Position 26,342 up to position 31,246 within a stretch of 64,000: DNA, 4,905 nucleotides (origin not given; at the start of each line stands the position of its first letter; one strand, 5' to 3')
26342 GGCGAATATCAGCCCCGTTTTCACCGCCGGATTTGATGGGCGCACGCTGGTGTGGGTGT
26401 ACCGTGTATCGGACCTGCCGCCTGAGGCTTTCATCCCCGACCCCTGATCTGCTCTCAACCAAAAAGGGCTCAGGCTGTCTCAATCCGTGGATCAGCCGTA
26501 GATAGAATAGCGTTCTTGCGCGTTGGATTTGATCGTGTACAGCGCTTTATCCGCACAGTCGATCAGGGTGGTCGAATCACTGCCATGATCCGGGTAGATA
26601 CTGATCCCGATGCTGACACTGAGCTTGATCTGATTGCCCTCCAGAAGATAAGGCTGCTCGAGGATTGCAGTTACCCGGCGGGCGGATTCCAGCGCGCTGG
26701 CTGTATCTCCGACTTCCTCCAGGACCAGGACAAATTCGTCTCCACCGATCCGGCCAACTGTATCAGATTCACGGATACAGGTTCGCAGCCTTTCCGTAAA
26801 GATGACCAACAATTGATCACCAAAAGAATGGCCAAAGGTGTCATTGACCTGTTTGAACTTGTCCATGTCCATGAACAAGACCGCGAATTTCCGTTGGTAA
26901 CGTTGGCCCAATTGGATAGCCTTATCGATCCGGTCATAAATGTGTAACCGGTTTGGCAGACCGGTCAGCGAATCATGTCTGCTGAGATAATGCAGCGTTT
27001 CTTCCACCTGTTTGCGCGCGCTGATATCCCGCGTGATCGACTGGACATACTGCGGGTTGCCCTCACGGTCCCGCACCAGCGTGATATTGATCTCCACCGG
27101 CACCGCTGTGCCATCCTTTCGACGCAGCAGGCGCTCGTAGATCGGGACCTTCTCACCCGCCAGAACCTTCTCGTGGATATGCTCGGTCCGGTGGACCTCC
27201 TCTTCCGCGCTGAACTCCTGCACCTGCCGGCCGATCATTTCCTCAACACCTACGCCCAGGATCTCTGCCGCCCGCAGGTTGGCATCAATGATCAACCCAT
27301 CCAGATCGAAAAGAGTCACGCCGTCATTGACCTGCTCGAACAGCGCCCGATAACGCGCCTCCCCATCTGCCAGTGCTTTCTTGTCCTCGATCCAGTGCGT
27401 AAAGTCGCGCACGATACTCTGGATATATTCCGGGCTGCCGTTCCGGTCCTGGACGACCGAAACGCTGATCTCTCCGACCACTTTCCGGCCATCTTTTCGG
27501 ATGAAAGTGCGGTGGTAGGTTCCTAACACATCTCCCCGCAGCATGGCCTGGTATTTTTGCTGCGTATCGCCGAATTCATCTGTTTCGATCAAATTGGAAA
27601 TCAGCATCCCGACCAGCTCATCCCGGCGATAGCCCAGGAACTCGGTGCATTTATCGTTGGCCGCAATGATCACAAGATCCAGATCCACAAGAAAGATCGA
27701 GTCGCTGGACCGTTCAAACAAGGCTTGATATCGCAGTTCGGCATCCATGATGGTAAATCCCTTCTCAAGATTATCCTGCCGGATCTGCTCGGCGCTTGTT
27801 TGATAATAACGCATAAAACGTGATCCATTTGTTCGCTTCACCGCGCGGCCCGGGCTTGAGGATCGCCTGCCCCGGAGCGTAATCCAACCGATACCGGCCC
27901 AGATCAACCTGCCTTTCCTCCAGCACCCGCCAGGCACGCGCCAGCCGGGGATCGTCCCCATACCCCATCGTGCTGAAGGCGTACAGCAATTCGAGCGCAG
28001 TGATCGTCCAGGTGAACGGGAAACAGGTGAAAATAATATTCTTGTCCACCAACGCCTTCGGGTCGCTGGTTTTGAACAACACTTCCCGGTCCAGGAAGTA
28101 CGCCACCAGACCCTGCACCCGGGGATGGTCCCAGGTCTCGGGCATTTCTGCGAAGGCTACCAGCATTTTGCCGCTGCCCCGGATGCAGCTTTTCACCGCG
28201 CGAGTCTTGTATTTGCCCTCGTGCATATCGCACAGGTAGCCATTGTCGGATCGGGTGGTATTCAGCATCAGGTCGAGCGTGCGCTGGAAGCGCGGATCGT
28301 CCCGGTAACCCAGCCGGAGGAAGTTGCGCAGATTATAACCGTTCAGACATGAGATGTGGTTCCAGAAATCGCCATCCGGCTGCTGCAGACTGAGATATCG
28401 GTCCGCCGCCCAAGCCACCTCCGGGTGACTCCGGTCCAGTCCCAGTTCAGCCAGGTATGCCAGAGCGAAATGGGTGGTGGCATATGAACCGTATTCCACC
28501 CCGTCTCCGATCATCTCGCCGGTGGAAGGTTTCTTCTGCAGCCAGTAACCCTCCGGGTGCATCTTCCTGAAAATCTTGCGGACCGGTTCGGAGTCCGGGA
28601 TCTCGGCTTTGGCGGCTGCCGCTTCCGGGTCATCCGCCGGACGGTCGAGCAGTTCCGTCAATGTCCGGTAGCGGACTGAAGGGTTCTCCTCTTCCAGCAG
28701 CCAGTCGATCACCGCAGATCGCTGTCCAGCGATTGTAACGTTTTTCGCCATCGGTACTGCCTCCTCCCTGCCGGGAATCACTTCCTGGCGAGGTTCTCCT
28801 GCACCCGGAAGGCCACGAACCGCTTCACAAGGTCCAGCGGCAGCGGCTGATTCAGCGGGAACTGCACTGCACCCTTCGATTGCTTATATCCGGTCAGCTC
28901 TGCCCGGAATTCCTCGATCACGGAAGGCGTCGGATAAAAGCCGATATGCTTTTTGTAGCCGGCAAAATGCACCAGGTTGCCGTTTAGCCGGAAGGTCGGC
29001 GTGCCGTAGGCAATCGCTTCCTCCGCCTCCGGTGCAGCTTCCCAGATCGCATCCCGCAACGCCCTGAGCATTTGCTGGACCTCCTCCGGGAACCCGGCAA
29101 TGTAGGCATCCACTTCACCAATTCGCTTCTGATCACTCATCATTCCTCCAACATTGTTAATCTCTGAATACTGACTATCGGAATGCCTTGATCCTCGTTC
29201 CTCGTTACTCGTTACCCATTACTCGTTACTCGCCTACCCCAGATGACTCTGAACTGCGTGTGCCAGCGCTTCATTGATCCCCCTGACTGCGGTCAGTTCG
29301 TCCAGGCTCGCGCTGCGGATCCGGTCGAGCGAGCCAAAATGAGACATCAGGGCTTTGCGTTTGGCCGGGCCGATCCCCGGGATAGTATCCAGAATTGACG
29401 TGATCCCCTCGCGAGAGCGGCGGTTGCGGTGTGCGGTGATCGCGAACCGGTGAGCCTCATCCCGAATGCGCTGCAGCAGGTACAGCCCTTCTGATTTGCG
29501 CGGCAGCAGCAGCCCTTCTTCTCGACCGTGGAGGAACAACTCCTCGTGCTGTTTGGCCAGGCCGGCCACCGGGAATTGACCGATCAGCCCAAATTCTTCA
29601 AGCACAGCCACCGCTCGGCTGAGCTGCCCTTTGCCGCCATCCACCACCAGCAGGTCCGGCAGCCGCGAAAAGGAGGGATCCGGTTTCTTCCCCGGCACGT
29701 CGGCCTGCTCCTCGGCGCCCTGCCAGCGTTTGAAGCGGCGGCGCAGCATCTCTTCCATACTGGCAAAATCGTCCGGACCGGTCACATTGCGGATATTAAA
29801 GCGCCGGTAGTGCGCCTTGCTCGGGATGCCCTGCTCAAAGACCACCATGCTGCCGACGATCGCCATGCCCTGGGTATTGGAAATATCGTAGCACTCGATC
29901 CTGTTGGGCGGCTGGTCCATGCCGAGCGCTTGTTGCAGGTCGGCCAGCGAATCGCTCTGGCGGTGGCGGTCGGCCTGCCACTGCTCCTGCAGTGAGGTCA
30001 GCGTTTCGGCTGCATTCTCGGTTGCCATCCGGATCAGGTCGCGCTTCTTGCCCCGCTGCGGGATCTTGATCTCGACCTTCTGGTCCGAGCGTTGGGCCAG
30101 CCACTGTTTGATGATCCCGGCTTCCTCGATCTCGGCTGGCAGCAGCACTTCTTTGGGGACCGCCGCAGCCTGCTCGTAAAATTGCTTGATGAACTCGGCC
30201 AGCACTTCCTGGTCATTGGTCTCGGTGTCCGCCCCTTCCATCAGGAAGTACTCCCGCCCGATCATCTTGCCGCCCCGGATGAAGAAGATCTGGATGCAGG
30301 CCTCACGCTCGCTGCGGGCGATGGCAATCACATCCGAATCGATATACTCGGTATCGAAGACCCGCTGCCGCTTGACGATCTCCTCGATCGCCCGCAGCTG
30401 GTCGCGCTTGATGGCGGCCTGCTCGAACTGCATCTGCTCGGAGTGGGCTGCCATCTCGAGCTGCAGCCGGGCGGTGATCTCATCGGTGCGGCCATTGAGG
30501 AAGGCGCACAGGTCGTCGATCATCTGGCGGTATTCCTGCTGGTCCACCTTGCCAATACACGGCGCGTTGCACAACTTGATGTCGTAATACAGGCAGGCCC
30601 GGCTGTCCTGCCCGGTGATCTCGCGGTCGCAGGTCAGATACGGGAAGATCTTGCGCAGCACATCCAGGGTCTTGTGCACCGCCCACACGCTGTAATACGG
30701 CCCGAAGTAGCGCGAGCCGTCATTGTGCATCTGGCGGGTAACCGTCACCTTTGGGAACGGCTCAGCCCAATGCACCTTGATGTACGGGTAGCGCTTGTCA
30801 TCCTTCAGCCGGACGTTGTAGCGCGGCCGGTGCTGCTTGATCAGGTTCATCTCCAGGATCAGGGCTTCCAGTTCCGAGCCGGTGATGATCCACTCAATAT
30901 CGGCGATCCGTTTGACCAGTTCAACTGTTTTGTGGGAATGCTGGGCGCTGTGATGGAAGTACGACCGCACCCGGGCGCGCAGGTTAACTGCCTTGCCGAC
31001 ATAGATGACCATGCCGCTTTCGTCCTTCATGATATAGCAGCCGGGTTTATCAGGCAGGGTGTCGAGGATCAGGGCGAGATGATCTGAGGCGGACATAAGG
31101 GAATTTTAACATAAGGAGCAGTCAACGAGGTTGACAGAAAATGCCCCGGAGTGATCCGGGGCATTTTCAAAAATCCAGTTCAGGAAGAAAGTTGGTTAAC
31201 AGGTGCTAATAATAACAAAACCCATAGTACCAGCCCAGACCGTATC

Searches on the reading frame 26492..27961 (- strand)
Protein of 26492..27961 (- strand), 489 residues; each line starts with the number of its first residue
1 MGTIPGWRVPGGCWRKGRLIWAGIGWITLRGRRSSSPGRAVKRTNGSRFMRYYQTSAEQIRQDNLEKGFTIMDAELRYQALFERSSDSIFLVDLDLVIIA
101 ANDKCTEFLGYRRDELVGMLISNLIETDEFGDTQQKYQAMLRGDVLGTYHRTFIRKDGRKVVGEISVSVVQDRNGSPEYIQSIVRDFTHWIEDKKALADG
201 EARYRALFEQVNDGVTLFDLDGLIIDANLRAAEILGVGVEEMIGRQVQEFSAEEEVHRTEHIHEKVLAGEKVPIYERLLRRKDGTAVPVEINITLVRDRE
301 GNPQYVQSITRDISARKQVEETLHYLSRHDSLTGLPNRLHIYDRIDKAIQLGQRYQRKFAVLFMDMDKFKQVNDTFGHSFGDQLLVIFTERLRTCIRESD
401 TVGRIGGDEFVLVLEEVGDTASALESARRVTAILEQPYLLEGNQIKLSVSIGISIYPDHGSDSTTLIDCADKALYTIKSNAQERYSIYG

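Call 52: search_protein_families(library=pfam, proteins=[window:26492-27961:-], max_evalue=0.001)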
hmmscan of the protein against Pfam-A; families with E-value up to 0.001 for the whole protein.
window:26492-27961:- (489 aa): 8 families
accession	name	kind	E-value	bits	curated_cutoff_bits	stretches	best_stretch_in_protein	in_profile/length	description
PF00990.26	GGDEF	-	1.8e-49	168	23.8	1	328-483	2-160/161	Diguanylate cyclase, GGDEF domain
PF13426.13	PAS_9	-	6.7e-30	103.8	27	2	213-314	2-102/103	PAS domain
PF00989.32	PAS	-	1.4e-28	99.6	22.6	2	203-313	2-113/113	PAS fold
PF08448.16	PAS_4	-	4.1e-26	91.8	23.1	2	208-318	1-110/110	PAS fold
PF13188.13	PAS_8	-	1.8e-19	69.3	21.8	2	202-255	1-55/65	PAS domain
PF08447.18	PAS_3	-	5.1e-18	65.6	25.6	2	225-309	2-88/89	PAS fold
PF24820.1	Diguanyl_cycl_sensor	-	1.5e-09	38.2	28.1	1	208-304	2-102/109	Diguanylate cyclase-like sensor domain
PF14598.12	PAS_11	-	0.0003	21.2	25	0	219-304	9-94/109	PAS domain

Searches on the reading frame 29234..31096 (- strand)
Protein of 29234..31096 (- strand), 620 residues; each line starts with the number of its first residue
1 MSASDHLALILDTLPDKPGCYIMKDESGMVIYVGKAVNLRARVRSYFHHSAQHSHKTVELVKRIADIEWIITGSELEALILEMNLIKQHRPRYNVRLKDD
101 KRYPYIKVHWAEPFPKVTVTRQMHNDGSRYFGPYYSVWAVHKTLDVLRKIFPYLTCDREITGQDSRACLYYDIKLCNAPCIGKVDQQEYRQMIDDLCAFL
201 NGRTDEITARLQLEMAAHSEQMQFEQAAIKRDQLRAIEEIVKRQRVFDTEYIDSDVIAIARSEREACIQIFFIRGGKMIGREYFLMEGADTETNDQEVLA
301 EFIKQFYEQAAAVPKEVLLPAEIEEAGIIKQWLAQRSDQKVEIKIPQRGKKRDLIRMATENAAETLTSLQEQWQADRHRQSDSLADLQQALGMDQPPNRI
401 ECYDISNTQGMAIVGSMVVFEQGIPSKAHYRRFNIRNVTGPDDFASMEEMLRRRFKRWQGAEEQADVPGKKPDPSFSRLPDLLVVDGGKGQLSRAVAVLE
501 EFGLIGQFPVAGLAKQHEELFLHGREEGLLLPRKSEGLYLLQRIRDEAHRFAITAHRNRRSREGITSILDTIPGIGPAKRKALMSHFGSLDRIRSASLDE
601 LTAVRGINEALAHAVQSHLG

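Call 21: find_related_loci(query=window:29234-31096:-, collection=genome_contigs, flank=10000)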
Query window:29234-31096:- (620 aa) in genome_contigs; peptide patterns used: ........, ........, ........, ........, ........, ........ (x = any residue, [..] = any of these).
516 stretches matched a pattern; 475 encode a relative of the query (tblastn E <= 1e-3); the best 80 are kept; 80 distinct loci.
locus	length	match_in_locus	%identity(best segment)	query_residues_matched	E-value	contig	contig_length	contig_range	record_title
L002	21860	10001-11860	68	1-619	0e+0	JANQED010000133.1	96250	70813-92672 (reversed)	MAG: Anaerolineales bacterium isolate PL23a_bin.114 k99_6076901, whole genome shotgun sequence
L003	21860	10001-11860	68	1-619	0e+0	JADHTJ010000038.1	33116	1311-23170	MAG: Anaerolineales bacterium isolate BS150m-G17 BS-150m-C1079, whole genome shotgun sequence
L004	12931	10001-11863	67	1-620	0e+0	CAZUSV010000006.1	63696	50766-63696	MAG TPA_asm: uncultured Anaerolineales bacterium isolate SRP077602_co5_397 genome assembly, contig: NODE_2038_length_636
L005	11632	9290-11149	68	1-619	0e+0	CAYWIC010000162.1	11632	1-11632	MAG TPA_asm: uncultured Anaerolineales bacterium isolate binchicken_co65_55 genome assembly, contig: NODE_21861_length_1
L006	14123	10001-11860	68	1-619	0e+0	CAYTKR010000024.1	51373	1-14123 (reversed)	MAG TPA_asm: uncultured Anaerolineales bacterium isolate SRP167671_co2_274 genome assembly, contig: NODE_830_length_5137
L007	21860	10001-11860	68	1-619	0e+0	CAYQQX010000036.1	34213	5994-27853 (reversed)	MAG TPA_asm: uncultured Anaerolineales bacterium isolate binchicken_co65_18 genome assembly, contig: NODE_5054_length_34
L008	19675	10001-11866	68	1-619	0e+0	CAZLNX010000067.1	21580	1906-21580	MAG TPA_asm: uncultured Anaerolineales bacterium isolate SRP077602_co5_33 genome assembly, contig: NODE_11956_length_215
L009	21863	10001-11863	66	1-619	0e+0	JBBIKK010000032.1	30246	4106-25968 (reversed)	MAG: Chloroflexota bacterium isolate BR2F70218_bin_184 NODE_1206_length_30246_cov_2.81507, whole genome shotgun sequence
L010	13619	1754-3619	66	1-620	0e+0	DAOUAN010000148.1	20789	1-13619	MAG TPA_asm: Anaerolineales bacterium isolate H64_669 k137_45425, whole genome shotgun sequence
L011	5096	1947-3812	65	1-619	0e+0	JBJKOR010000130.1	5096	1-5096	MAG: Anaerolineales bacterium isolate Bin_10 S1Ck127_1479924_flag_1_multi_7.0000_len_5096, whole genome shotgun sequence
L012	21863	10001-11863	65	1-619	0e+0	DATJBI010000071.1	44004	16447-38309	MAG TPA_asm: Anaerolineales bacterium isolate SMAG_U15350 k141_5752291, whole genome shotgun sequence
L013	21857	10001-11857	65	1-619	0e+0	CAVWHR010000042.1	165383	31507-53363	MAG: uncultured Chloroflexia bacterium isolate MFD01299.bin.2.145 genome assembly, contig: contig_7612, whole genome sho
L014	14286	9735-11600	64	1-619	0e+0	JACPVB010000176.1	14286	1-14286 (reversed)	MAG: Chloroflexi bacterium isolate NC_groundwater_773_Ag_S2p5_51_10 JBCH_GD18_4_SO25_S179_scaffold_426807, whole genome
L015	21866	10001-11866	64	1-619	0e+0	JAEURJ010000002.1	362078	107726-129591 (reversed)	MAG: Anaerolineales bacterium isolate new MAG-274 k141_3674243, whole genome shotgun sequence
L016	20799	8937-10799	65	1-619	0e+0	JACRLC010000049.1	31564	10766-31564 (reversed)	MAG: Chloroflexi bacterium isolate NC_groundwater_1871_Pr3_B-0.1um_54_18 SR2-18-B1_coassembly_229047, whole genome shotg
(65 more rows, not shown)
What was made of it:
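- The window's UvrC is closest to Anaerolineales MAGs (call 21).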
